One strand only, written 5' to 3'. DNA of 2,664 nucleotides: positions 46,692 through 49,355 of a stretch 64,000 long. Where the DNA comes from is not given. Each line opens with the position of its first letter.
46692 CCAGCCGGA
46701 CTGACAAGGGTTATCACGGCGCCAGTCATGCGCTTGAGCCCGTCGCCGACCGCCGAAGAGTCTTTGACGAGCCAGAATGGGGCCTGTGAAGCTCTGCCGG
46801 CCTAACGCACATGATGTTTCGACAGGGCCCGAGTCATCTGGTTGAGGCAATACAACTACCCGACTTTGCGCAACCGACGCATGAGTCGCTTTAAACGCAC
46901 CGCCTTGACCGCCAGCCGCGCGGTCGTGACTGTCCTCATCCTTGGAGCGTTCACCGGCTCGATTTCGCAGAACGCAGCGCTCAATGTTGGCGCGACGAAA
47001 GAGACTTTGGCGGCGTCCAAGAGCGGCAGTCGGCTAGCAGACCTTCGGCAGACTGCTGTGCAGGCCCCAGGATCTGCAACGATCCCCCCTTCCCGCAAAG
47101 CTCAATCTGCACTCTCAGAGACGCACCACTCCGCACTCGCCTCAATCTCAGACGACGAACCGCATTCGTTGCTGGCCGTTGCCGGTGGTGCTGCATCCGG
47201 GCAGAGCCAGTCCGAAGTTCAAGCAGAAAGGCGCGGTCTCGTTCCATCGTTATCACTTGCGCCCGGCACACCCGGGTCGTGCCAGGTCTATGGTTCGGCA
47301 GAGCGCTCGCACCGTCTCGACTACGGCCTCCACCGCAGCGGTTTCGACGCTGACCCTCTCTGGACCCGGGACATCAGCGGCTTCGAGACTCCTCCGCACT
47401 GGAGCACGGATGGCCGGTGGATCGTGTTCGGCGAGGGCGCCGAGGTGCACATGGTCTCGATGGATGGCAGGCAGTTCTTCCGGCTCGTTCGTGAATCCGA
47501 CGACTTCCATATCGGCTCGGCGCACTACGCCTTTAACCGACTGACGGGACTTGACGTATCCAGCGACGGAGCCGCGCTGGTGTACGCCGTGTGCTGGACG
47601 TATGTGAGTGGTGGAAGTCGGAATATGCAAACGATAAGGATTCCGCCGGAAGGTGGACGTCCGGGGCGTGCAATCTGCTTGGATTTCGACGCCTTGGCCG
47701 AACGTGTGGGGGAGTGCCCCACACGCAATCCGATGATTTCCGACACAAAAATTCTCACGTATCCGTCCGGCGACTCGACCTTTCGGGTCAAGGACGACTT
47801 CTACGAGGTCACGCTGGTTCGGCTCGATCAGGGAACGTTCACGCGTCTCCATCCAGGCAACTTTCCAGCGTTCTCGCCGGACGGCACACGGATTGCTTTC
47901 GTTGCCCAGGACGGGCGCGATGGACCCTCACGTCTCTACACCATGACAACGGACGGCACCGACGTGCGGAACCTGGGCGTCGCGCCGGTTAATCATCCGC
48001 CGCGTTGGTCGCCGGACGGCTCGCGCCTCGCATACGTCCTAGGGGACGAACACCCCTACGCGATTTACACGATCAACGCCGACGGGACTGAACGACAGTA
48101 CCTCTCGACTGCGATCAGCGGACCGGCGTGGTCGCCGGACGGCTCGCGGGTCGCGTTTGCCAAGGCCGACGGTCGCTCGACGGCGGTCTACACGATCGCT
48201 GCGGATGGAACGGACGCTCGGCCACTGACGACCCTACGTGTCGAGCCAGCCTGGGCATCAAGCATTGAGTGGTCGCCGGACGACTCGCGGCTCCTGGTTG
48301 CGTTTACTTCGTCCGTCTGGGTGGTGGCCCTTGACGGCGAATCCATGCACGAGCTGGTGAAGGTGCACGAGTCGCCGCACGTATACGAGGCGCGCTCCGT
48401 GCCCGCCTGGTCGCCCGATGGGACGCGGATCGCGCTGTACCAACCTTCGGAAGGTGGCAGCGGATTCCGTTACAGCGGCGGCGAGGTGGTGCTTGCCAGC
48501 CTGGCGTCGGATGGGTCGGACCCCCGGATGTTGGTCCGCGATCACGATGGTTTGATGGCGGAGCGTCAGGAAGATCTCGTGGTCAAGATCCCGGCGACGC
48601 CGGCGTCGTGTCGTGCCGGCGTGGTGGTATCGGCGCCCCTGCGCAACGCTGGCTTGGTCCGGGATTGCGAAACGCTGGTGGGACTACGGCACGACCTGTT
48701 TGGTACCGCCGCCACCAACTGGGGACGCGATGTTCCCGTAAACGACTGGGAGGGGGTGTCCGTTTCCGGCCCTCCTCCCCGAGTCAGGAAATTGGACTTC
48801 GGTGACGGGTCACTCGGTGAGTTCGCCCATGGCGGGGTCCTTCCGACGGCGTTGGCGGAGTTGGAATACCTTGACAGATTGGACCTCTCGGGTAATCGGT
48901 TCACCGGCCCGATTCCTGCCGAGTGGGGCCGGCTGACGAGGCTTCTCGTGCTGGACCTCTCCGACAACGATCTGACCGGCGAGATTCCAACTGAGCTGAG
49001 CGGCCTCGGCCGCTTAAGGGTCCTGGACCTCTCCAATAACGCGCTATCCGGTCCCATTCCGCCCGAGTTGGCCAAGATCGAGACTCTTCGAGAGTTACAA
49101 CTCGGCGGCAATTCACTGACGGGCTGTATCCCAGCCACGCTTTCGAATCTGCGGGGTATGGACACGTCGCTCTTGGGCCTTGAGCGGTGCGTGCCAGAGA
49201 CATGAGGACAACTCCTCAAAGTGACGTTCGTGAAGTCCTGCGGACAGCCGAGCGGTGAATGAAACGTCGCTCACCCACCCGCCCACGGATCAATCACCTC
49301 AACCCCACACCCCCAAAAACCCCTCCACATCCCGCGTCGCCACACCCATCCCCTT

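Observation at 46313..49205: Secreted PD40 (TolB-like) beta-propeller fused to plant-type extracellular LRRs, preceded by a small Cys-containing lipoprotein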

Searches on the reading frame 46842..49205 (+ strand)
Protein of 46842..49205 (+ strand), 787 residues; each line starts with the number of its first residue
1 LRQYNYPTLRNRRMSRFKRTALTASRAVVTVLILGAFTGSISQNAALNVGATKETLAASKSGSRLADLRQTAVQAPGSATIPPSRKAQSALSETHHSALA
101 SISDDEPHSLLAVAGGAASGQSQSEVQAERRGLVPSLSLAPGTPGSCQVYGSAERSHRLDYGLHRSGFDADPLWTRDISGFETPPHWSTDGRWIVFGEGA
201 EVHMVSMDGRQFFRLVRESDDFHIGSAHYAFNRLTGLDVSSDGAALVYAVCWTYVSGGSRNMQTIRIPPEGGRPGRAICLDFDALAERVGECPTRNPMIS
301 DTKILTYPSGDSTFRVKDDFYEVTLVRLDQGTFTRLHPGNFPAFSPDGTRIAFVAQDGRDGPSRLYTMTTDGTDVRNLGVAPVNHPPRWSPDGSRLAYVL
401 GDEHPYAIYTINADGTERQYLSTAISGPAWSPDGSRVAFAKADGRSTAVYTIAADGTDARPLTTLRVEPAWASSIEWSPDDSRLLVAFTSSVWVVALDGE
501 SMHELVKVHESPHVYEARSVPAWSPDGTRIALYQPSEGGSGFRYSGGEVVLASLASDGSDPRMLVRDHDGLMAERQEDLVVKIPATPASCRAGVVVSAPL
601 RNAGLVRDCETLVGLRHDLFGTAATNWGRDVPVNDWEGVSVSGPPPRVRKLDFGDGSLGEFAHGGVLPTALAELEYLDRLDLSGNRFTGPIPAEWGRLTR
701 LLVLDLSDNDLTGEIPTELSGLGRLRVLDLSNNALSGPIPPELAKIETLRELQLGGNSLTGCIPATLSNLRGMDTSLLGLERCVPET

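Call 3: search_protein_families(library=pfam, proteins=[window:46842-49205:+], max_evalue=0.1)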
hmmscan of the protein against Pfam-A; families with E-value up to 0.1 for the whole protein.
window:46842-49205:+ (787 aa): 18 families
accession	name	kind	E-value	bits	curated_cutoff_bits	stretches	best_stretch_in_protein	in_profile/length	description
PF00560.39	LRR_1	-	9.6e-17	58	20.6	2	724-745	1-22/23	Leucine Rich Repeat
PF07676.18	PD40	-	3.2e-16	59.2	20.9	3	340-360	12-31/38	WD40-like Beta Propeller Repeat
PF13855.12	LRR_8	-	7.5e-12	45.3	27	1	677-735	3-61/61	Leucine rich repeat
PF00930.27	DPPIV_N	-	1.3e-11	44.3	22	1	321-420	23-140/354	Dipeptidyl peptidase IV (DPP IV) N-terminal region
PF12799.13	LRR_4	-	6.3e-09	36.2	27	3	699-735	1-36/44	Leucine Rich repeats (2 copies)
PF25174.1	Beta-prop_THOC3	-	1.3e-06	28.1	305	1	372-532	79-230/272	THOC3 beta-propeller domain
PF10647.15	Gmad1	-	1.1e-05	25.9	20.5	1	331-515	16-209/251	Lipoprotein LpqB beta-propeller domain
PF23598.1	LRR_14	-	3.3e-05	23.2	40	1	667-755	62-147/353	Leucine-rich repeat region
PF13516.12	LRR_6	-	0.00037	20.8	23.4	0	701-714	5-18/24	Leucine Rich repeat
PF24797.1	Beta-prop_WDR35_TULP_N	-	0.00068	19.3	80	0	424-506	117-194/332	WDR35/TULP4 N-terminal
PF24817.1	WD40_WDHD1_1st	-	0.00076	19.2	109.9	0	473-531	182-238/291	WDHD1 first WD40 domain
PF09142.17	TruB_C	-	0.00078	19.6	28.7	0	337-359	25-47/56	tRNA Pseudouridine synthase II, C terminal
PF25460.1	Beta-prop_Aladin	-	0.0019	17.8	171.1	1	429-498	117-182/340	Aladin seven-bladed propeller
PF23414.1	Beta-prop_EML_2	-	0.0031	17.4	90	1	420-488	37-100/266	Echinoderm microtubule-associated protein second beta-propeller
PF23211.1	LRR_LRWD1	-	0.0032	17.7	28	1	692-759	35-98/190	Leucine-rich repeat and WD repeat-containing protein 1, LRR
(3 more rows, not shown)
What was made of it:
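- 47376..48575 (+): PD40/TolB-like beta-propeller (residues about 166-565, seven WSPDG-type motifs) with a clade-specific Cys-containing insert at residues about 245-290. Pfam PD40 and DPPIV_N (call 3).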

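Call 4: search_protein_families(library=ncbifam, proteins=[window:46842-49205:+], max_evalue=0.1)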
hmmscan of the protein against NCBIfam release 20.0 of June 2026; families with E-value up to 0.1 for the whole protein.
window:46842-49205:+ (787 aa): 10 families
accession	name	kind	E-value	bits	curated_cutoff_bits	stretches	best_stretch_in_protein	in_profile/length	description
TIGR02800.1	propeller_TolB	equivalog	3.1e-25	89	343.15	1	349-490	157-297/418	Tol-Pal system beta propeller repeat protein TolB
NF033523.0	lasso_peptidase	equivalog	8.4e-16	57.8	400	2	426-490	91-152/638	Atxe2 family lasso peptide isopeptidase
NF002183.0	PRK01029.1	equivalog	7.1e-15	55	405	2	342-399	286-344/429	Tol-Pal system protein TolB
NF053518.1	DipepPtdsDpp5Prph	equivalog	1.4e-12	46.9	900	2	344-423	19-103/655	dipeptidyl-peptidase Dpp5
NF041381.1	XopAC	subfamily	2.9e-11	42.7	450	1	667-771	81-183/451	XopAC/AvrAC family type III secretion system effector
NF041400.1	XopAE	equivalog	5.6e-09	35.5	600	1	666-771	80-185/478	type III secretion system effector XopAE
NF047464.1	FibnectbindLIC11051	equivalog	9.6e-07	27.6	1000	1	667-773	526-629/685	LIC_11051 family fibronectin-binding protein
NF041351.1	XopL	equivalog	0.00014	20.7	500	1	666-772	167-272/497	type III secretion system leucine-rich repeat domain-containing effector XopL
NF045725.1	TmcD_fam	equivalog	0.00089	18.2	440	1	366-530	250-395/412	electron transfer complex subunit TmcD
NF003124.0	PRK04043.1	equivalog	0.0034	16.2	428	0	365-414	351-400/419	Tol-Pal system protein TolB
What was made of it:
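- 47376..48575 (+): TIGR02800 scores 89 bits, below its cut-off (call 4).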

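Call 8: find_homologous_proteins(query=window:46881-49202:+, max_evalue=0.001)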
Query seq(774 aa) (774 aa): 4154 proteins with E <= 0.001 among 8000 candidates; the best 120 are listed.
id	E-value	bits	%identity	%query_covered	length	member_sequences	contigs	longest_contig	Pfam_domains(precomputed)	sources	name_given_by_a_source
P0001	0.0e+0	1761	100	100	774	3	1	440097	PF25174.2,PF26549.1,PF00930.28,PF23381.2,PF00560.40,PF12799.14,PF26550.2,PF13855.13,PF07676.19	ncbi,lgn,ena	-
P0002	0.0e+0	1467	84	100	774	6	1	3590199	PF25174.2,PF26549.1,PF00930.28,PF23381.2,PF00560.40,PF12799.14,PF26550.2,PF13855.13,PF07676.19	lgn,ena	-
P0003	0.0e+0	1152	71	98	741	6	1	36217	PF23598.2,PF25174.2,PF26549.1,PF00930.28,PF00560.40,PF12799.14,PF26550.2,PF13855.13,PF07676.19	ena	-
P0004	0.0e+0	1135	78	86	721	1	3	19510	PF23598.2,PF25174.2,PF26549.1,PF00930.28,PF00560.40,PF12799.14,PF26550.2,PF13855.13,PF07676.19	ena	-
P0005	0.0e+0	1127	76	86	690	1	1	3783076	PF23598.2,PF13516.13,PF25174.2,PF26549.1,PF00930.28,PF00560.40,PF12799.14,PF26550.2,PF13855.13,PF07676.19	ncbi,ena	-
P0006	0.0e+0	1068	68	88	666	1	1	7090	PF23598.2,PF26549.1,PF00930.28,PF00560.40,PF12799.14,PF26550.2,PF13855.13,PF07676.19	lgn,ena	-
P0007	0.0e+0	1056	80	77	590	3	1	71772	PF10647.16,PF25174.2,PF26549.1,PF00930.28,PF23381.2,PF00560.40,PF12799.14,PF26550.2,PF13855.13,PF07676.19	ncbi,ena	-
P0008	0.0e+0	1014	70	86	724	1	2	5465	PF23598.2,PF13516.13,PF25174.2,PF26549.1,PF00930.28,PF00560.40,PF12799.14,PF26550.2,PF13855.13,PF07676.19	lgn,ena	-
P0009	8.5e-286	968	68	83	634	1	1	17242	PF23598.2,PF25174.2,PF26549.1,PF00930.28,PF00560.40,PF12799.14,PF26550.2,PF13855.13,PF07676.19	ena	-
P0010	1.3e-192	660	52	84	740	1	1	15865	PF23598.2,PF13516.13,PF26549.1,PF00930.28,PF00560.40,PF12799.14,PF26550.2,PF13855.13,PF07676.19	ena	-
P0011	4.1e-155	536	41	81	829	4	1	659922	PF23598.2,PF26549.1,PF00930.28,PF00560.40,PF12799.14,PF26550.2,PF13855.13,PF23211.1,PF07676.19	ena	-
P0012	5.7e-135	470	44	75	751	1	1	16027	PF23598.2,PF26549.1,PF00930.28,PF00560.40,PF12799.14,PF26550.2,PF13855.13,PF23211.1,PF07676.19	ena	-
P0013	3.4e-129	451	40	75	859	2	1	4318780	PF23598.2,PF26549.1,PF00930.28,PF24141.2,PF25019.1,PF00560.40,PF12799.14,PF13855.13,PF23211.1,PF07676.19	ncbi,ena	-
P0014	2.3e-124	435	38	77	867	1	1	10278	PF23598.2,PF13516.13,PF26549.1,PF23381.2,PF25019.1,PF00560.40,PF12799.14,PF13855.13,PF23211.1,PF07676.19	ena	-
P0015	1.0e-107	380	37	61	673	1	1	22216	PF23598.2,PF24758.2,PF00930.28,PF24141.2,PF25013.1,PF13855.13,PF23211.1,PF07676.19,PF13516.13,PF26549.1,PF25019.1,PF00560.40,PF12799.14,PF26550.2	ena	-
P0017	7.1e-105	370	33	77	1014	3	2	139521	PF23598.2,PF00930.28,PF23381.2,PF13855.13,PF23211.1,PF07676.19,PF13516.13,PF26549.1,PF00560.40,PF12799.14,PF26550.2,PF00400.39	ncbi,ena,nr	ncbi:MAG: DPP IV N-terminal domain-containing protein [Chloroflexi bacterium]|nr:DPP IV N-terminal d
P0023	8.9e-97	343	32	76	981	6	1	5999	PF23598.2,PF26549.1,PF00930.28,PF00560.40,PF12799.14,PF26550.2,PF13855.13,PF07676.19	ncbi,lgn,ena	-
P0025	8.9e-93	330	34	78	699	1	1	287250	PF23598.2,PF25174.2,PF00930.28,PF23381.2,PF12894.14,PF13855.13,PF07676.19,PF26549.1,PF00560.40,PF12799.14,PF26550.2,PF25460.2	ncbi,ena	-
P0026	8.7e-91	324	40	58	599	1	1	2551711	PF23598.2,PF25174.2,PF26549.1,PF00930.28,PF24797.2,PF23381.2,PF00560.40,PF12799.14,PF26550.2,PF13855.13,PF07676.19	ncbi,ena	-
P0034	7.1e-83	297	42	60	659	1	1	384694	PF23598.2,PF13516.13,PF25174.2,PF26549.1,PF00930.28,PF23381.2,PF00560.40,PF12799.14,PF26550.2,PF13855.13,PF07676.19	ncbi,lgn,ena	-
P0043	3.4e-78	282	31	86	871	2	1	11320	PF23598.2,PF26549.1,PF00930.28,PF24141.2,PF25019.1,PF00560.40,PF12799.14,PF26550.2,PF13855.13,PF07676.19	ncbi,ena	-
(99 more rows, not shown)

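Call 11: find_encoding_contigs(protein=P0001, flank=6000, max_places=4)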
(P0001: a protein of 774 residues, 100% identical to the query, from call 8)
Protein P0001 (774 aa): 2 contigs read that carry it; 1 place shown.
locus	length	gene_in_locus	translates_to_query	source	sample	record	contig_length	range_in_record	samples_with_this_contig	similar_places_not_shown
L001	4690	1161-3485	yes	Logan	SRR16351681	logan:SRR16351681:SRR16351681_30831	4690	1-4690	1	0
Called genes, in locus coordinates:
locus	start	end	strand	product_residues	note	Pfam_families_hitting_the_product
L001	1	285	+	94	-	?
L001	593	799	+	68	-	-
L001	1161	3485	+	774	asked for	PF00930:DPPIV_N (faint), PF07676:PD40 (faint), PF25174:Beta-prop_THOC3 (faint), PF26550:Tricorn_2nd (faint), PF23381:Beta-prop_IFT122_1st (faint), PF26549:Tricorn_N, PF00560:LRR_1 (faint), PF13855:LRR_8, +1 more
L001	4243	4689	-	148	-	?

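Call 12: find_encoding_contigs(protein=P0002, flank=6000, max_places=4)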
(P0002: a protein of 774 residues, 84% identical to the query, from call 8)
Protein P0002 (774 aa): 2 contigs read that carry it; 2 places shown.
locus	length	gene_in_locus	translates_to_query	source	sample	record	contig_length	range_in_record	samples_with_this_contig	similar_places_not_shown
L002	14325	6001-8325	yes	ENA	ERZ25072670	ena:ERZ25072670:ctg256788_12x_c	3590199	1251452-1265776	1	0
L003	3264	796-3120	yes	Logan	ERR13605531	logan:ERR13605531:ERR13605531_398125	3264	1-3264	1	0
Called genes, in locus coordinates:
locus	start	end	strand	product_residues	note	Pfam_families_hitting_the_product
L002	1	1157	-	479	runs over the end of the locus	-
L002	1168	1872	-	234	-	PF00072:Response_reg, PF00486:Trans_reg_C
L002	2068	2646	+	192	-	PF14333:DUF4389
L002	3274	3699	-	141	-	PF14103:DUF4276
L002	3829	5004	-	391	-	PF02463:SMC_N (weak), PF11398:DUF2813 (faint), PF13175:AAA_15, PF13476:AAA_23 (weak), PF13304:AAA_21, PF13175:AAA_15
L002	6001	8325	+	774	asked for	PF00930:DPPIV_N (faint), PF07676:PD40 (faint), PF23381:Beta-prop_IFT122_1st (faint), PF25174:Beta-prop_THOC3 (weak), PF26549:Tricorn_N, PF26550:Tricorn_2nd (weak), PF13855:LRR_8, PF12799:LRR_4 (weak), +1 more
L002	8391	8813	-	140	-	PF01850:PIN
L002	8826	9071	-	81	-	PF22513:FitA-like_RHH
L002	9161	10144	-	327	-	PF01551:Peptidase_M23, PF01464:SLT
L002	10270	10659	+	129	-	-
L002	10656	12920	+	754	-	PF13385:Laminin_G_3, PF20254:DMFA2_C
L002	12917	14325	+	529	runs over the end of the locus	-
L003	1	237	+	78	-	?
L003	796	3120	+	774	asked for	PF00930:DPPIV_N (faint), PF07676:PD40 (faint), PF23381:Beta-prop_IFT122_1st (faint), PF25174:Beta-prop_THOC3 (weak), PF26549:Tricorn_N, PF26550:Tricorn_2nd (weak), PF13855:LRR_8, PF12799:LRR_4 (weak), +1 more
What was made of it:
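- L002 has a DUF4276/AAA ATPase insertion just upstream (call 12).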

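Call 13: list_cluster_members(proteins=[P0001, P0005, P0007, P0013, P0017, P0023, P0025, P0026, P0034, P0043])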
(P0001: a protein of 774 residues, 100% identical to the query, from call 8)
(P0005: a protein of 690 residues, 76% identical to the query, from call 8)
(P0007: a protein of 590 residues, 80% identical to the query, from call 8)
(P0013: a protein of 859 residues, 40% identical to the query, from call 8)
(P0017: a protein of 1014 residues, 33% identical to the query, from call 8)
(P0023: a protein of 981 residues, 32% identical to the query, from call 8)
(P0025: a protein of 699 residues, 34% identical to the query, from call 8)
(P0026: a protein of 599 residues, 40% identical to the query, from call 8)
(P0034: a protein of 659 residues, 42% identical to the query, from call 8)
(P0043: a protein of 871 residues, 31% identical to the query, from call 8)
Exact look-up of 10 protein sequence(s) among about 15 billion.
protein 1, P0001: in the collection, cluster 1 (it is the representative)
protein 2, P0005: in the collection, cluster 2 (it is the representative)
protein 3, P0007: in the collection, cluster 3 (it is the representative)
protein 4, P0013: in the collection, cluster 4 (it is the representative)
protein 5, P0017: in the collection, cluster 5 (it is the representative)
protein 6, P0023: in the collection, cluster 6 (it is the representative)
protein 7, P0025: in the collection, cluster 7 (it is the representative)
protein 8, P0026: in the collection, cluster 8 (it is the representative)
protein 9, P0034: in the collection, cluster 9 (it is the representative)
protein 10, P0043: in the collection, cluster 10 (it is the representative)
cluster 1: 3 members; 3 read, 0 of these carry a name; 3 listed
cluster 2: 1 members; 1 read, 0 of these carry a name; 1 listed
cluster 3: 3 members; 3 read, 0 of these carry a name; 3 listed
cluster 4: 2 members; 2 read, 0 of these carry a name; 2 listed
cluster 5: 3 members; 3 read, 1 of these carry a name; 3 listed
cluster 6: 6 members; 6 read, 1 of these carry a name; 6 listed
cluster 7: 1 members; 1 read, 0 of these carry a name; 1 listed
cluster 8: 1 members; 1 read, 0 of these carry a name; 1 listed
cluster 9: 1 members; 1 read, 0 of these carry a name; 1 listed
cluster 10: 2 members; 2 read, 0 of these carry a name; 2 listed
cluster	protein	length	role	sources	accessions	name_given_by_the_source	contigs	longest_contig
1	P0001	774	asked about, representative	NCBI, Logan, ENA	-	-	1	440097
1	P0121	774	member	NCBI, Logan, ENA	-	-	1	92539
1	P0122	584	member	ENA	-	-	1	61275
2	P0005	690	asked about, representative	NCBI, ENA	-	-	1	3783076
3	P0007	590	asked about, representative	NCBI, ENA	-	-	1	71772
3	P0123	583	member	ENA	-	-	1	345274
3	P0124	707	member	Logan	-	-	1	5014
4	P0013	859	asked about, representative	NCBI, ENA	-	-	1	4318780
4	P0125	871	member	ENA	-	-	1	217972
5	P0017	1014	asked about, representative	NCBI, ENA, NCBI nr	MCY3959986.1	MAG: DPP IV N-terminal domain-containing protein [Chloroflexi bacterium] | DPP IV N-terminal domain-containing protein [Chloroflexota bacterium]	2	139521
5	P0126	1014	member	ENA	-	-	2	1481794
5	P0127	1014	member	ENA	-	-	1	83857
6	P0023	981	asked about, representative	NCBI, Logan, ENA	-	-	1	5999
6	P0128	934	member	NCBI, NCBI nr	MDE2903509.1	MAG: hypothetical protein OXP73_10835 [Chloroflexota bacterium] | hypothetical protein [Chloroflexota bacterium]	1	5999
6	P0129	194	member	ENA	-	-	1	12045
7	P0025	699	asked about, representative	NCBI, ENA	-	-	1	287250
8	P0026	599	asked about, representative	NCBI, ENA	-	-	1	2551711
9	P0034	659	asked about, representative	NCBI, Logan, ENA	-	-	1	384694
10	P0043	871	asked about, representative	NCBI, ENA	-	-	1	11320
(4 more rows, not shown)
